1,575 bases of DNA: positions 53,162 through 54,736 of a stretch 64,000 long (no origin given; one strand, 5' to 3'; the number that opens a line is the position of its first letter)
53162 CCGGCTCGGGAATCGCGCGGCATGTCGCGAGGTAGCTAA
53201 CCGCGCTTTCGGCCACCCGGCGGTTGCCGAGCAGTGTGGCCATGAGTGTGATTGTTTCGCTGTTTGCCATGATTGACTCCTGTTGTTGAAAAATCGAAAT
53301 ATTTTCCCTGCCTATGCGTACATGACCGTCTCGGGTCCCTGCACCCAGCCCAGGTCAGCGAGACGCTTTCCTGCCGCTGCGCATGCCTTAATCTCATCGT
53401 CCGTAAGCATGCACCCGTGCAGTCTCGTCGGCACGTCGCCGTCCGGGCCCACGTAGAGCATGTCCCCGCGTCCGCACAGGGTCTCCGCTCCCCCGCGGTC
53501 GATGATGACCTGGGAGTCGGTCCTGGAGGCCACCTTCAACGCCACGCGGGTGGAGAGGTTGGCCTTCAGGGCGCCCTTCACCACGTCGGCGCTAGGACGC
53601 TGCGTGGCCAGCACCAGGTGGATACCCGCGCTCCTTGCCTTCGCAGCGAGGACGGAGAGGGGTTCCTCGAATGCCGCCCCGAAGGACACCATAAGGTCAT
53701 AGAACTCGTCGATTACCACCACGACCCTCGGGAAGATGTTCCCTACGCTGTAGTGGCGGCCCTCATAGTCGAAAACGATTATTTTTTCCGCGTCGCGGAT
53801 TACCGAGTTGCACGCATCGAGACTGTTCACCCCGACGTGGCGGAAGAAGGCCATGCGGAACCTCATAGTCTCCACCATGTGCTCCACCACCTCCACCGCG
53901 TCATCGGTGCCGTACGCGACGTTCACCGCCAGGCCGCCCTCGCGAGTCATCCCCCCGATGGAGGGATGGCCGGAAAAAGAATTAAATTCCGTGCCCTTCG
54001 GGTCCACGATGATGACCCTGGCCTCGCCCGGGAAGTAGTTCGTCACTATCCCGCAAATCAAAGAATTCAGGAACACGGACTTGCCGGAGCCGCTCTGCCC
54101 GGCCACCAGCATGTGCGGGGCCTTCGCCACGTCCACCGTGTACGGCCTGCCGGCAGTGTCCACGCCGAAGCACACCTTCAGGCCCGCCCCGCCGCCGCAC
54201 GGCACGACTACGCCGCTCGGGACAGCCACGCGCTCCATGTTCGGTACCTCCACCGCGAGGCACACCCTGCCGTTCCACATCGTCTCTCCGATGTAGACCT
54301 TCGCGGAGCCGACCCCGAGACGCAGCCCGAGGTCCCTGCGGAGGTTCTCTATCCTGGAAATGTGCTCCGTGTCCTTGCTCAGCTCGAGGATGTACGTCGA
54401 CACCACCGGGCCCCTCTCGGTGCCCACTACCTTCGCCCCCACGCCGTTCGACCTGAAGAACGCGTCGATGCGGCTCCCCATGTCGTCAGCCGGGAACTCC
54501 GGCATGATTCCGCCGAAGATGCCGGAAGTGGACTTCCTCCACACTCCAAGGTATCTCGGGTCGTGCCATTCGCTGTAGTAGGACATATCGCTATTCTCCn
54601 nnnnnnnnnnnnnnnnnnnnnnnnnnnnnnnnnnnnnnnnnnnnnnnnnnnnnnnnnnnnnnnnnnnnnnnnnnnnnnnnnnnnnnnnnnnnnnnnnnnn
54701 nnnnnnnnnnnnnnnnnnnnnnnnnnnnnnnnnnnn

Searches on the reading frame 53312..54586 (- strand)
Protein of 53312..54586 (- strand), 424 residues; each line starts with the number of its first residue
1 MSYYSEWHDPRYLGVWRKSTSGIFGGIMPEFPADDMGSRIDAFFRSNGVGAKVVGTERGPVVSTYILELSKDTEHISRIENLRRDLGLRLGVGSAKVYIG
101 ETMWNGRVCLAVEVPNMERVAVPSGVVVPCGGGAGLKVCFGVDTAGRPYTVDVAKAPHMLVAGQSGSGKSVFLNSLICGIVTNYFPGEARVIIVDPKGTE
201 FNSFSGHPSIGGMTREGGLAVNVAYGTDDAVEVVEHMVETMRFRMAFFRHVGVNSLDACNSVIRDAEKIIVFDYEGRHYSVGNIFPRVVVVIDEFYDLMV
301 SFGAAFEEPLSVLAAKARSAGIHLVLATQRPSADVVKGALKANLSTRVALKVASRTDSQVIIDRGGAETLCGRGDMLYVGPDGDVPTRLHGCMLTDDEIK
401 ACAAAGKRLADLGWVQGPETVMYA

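Call 8: search_protein_families(library=pfam, proteins=[window:53312-54586:-], max_evalue=0.01)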
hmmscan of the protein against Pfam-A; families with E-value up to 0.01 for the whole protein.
window:53312-54586:- (424 aa): 9 families
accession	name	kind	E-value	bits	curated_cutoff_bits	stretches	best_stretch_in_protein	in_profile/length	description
PF01580.24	FtsK_SpoIIIE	-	3.9e-41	141.4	24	1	136-332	18-220/221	FtsK/SpoIIIE family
PF17854.6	FtsK_alpha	-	2e-09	38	22.9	1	36-116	25-101/101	FtsK alpha domain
PF01935.23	DUF87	-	5.1e-07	30.4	23.2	1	145-205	10-68/220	Helicase HerA, central domain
PF12846.13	AAA_10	-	0.00016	21.3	27.5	1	154-199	19-60/362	AAA-like domain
PF05729.18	NACHT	-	0.00053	20.3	26.7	0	159-190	3-35/167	NACHT domain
PF19044.6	P-loop_TraG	-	0.00082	18.6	25.8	1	142-195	15-64/413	TraG P-loop domain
PF10412.15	TrwB_AAD_bind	-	0.0015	18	20.5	0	148-204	8-59/387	Type IV secretion-system coupling protein DNA-binding domain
PF13401.12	AAA_22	-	0.002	18.9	27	0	156-329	5-123/130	AAA domain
PF04665.18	Pox_A32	-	0.0047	16.9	22.8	1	158-184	15-41/242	Poxvirus A32 protein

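Call 11: search_dna_similar(query=window:53312-54586:-, collection=phages, mode=protein, max_rows=20)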
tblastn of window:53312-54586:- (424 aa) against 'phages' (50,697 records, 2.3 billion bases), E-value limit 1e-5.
Records with a match: 376; places in all: 376; records where one place covers at least 80% of the query: 84.
Best place of each record, by identity: <60% 376.
By first word of the organism name: Bacillus 252; Mycobacterium 52; Bacteriophage 33; Listeria 10; Staphylococcus 8; Ralstonia 5; Enterococcus 5; Acinetobacter 2; Cylindrospermopsis 2; Streptococcus 2; and 5 more.
By host as written in the record: - 49; Mycobacterium smegmatis mc2 155 43; Bacillus subtilis 28; Bacillus cereus 23; Bacillus anthracis 16; Bacillus megaterium 11; Bacillus pumilus BL8 11; Listeria monocytogenes 9; and 89 more.
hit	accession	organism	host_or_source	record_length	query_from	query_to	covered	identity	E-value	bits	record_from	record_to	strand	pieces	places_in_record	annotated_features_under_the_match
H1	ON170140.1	Ralstonia phage YO084_4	Ralstonia solanacearum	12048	40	417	89%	36.3%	8e-57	207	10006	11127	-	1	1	record has no annotation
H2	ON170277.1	Ralstonia phage YO164_2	Ralstonia solanacearum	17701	40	417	89%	36.3%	8e-57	207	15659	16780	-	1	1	record has no annotation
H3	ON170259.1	Ralstonia phage YO154_2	Ralstonia solanacearum R355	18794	40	417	89%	36.3%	8e-57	207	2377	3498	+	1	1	record has no annotation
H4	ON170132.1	Ralstonia phage YO079_2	Ralstonia solanacearum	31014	40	417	89%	36.3%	8e-57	207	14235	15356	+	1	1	record has no annotation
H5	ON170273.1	Ralstonia phage YO163_2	Ralstonia solanacearum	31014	40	417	89%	36.3%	8e-57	207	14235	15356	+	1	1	record has no annotation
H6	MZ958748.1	Mycobacterium phage JuicyJay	Mycobacterium smegmatis mc#155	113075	16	402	91%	34.1%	2e-45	174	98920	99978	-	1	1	193: FtsK-like DNA translocase | 194: hypothetical protein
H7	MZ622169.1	Mycobacterium phage Beem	Mycobacterium smegmatis mc2 155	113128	16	402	91%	34.1%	2e-45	174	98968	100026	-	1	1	200: FtsK-like DNA translocase | 201: hypothetical protein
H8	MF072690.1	Mycobacterium phage Porcelain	Mycobacterium smegmatis mc2 155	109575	16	402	91%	34.1%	3e-45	174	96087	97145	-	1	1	FtsK-like DNA translocase | hypothetical protein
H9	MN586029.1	Mycobacterium phage Hannaconda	Mycobacterium smegmatis mc#155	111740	16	402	91%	34.1%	3e-45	174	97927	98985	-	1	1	191: FtsK-like DNA translocase | 192: hypothetical protein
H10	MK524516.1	Mycobacterium phage Bobby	Mycobacterium smegmatis mc2 155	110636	16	402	91%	34.1%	7e-45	172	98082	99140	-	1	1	183: FtsK-like DNA translocase | 184: hypothetical protein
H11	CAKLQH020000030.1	Acinetobacter phage MD-2021a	not known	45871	48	408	85%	36.4%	4e-59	214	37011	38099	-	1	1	ftsK: DNA-binding membrane protein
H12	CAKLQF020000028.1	Acinetobacter phage MD-2021a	not known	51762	48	408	85%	36.4%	4e-59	214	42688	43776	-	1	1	ftsK: DNA-binding membrane protein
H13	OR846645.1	Enterococcus phage Efs 1-1-1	Enterococcus faecalis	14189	40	404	86%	35.7%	2e-54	200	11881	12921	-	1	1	record has no annotation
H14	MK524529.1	Mycobacterium phage Phoebus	Mycobacterium smegmatis mc2 155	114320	25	402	89%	34.4%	4e-45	173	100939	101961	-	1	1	199: FtsK-like DNA translocase | 200: hypothetical protein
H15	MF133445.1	Mycobacterium phage Lucky2013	Mycobacterium smegmatis mc2 155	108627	25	402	89%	34.4%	4e-45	173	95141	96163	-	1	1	196: FtsK-like DNA translocase | 197: hypothetical protein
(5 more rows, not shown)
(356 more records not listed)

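Call 71: search_solved_structures(query=window:53315-54586:-, max_evalue=0.001, show_alignments=1)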
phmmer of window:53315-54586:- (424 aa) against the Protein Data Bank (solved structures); distinct sequences matched with E-value up to 0.001: 12.
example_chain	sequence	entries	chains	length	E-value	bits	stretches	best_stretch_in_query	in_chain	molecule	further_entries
2iuu_A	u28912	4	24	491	1.1e-63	218.5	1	38-407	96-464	DNA TRANSLOCASE FTSK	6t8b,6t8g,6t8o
2iut_A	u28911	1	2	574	1.8e-63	217.9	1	38-407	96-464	DNA TRANSLOCASE FTSK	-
2ius_A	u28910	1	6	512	1.9e-61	211.2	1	31-405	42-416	DNA TRANSLOCASE FTSK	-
4nh0_A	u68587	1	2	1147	3.1e-28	101.8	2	136-363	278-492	Cell divisionFtsK/SpoIIIE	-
4n1a_A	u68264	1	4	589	1.2e-14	57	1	104-197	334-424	Cell divisionFtsK/SpoIIIE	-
9qks_G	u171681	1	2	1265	2e-14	56.3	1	154-379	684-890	ESX secretion system protein YukB,Green fluorescent protein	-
7np7_C1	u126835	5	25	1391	9.1e-14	54.1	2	148-391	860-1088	ESX-5 secretion system protein EccC5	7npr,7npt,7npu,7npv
7b9f_C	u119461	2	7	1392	1.6e-13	53.3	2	148-390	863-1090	EccC5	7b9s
6o1w_A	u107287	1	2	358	1.4e-11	46.9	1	149-370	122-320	DNA translocase coupling protein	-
6o1x_A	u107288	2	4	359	1.4e-11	46.9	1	149-370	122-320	DNA translocase coupling protein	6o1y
6o1z_A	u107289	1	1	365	1.5e-11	46.8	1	281-370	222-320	DNA translocase coupling protein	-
6jd5_A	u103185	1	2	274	8.1e-06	27.9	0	131-199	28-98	ESX conserved component EccC2. ESX-2 type VII secretion system protein. Possible membrane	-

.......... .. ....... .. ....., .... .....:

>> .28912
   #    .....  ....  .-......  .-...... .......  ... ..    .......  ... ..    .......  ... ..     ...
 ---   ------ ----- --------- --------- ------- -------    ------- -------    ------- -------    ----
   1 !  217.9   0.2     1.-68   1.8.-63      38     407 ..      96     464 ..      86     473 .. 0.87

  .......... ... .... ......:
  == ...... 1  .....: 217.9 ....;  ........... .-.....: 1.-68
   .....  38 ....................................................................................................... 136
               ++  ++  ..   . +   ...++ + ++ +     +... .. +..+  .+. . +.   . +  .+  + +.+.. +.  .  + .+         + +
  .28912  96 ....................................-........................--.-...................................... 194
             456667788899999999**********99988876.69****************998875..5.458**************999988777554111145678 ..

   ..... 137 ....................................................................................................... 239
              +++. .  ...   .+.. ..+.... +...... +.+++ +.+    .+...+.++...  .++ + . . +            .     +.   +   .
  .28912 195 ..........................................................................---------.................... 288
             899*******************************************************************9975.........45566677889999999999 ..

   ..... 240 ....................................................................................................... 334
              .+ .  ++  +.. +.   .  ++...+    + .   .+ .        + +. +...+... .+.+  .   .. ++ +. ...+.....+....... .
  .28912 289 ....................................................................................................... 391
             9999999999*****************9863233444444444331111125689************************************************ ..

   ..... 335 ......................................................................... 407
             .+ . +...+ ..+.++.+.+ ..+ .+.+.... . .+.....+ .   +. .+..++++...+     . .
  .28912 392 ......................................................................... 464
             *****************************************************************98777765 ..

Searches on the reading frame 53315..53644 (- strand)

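Call 70: search_protein_families(library=pfam, proteins=[window:53315-53644:-], max_evalue=10)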
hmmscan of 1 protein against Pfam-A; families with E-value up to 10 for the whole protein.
window:53315-53644:- (110 aa): 1 family
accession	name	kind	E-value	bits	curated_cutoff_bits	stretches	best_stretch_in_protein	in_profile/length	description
PF01580.24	FtsK_SpoIIIE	-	0.024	14.5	24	1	2-18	204-220/221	FtsK/SpoIIIE family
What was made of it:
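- On FtsK/SpoIIIE/TraB recognition sequences (KOPS, SRS, TRS-clt): The phage FtsK-like protein ends 17 residues after the alpha-beta motor, and no gamma-domain Pfam hit was found (calls 70, 71).
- The FtsK-like protein aligns with the FtsK alpha-beta motor up to residue 407 of 424, so it has no gamma (sequence-reading) domain (calls 70, 71).
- Tried and rejected: FtsK gamma-domain recognition is rejected, because the domain is absent (calls 70, 71).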
